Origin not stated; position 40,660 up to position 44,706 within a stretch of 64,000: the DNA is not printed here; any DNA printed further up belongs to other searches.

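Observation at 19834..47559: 28-kb locus of differently anchored giant multimodular surface proteins plus S-layer paralogs: candidate novel cell-surface glycan-processing system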

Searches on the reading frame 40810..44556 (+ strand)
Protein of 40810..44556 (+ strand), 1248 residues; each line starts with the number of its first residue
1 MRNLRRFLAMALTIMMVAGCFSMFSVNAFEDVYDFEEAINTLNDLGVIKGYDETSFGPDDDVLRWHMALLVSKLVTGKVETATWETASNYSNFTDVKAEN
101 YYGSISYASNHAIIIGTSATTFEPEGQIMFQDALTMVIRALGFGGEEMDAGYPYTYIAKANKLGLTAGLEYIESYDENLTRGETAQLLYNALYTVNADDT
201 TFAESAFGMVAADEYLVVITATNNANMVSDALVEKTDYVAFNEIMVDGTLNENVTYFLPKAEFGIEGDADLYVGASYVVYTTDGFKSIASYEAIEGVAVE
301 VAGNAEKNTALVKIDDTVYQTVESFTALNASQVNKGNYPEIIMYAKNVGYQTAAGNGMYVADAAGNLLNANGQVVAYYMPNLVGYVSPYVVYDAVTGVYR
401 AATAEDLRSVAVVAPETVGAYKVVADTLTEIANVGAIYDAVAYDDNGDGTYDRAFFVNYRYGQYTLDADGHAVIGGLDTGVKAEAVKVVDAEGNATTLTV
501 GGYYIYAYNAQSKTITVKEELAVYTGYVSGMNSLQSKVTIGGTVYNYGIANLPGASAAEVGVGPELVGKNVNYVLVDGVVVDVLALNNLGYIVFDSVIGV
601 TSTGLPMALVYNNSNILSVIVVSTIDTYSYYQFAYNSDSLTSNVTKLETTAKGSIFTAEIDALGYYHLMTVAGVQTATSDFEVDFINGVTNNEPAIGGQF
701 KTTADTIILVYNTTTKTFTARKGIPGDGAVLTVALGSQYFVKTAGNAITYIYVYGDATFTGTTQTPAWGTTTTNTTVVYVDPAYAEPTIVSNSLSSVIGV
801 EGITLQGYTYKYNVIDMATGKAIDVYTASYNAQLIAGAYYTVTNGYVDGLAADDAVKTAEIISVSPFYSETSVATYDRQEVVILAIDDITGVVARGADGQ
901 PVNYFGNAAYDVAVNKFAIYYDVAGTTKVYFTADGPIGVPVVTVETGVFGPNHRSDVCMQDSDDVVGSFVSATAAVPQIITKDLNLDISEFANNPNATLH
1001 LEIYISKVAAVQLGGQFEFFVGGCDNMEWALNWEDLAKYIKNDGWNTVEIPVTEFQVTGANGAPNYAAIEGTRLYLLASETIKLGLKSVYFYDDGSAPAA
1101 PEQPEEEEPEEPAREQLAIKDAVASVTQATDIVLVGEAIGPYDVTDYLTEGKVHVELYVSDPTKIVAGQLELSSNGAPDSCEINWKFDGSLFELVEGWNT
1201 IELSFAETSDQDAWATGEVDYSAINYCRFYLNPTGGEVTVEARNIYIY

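Call 4: search_protein_families(library=pfam, proteins=[window:40810-44556:+], max_evalue=0.01)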
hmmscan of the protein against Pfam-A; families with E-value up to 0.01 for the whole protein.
window:40810-44556:+ (1248 aa): 2 families
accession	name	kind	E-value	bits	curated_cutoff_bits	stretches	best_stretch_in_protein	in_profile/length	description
PF00395.25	SLH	-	8.6e-11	42.1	20.8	1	29-64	2-40/44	S-layer homology domain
PF18329.7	SGBP_B_XBD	-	0.00012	22.7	26.4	1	985-1062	68-145/186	Surface glycan-binding protein B xyloglucan binding domain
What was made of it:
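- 40810..44556 (+): S1, 1248 aa. Signal peptide, three SLH repeats (40894-41409), S-layer-type core, two C-terminal CBM-like modules (43627-44091, 44143-44553). Pfam SLH 8.6e-11 (call 4).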

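Call 19: search_protein_families(library=ncbifam, proteins=[window:40810-44556:+], max_evalue=0.001)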
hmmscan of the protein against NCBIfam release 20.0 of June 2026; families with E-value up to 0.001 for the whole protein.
window:40810-44556:+ (1248 aa): 0 families
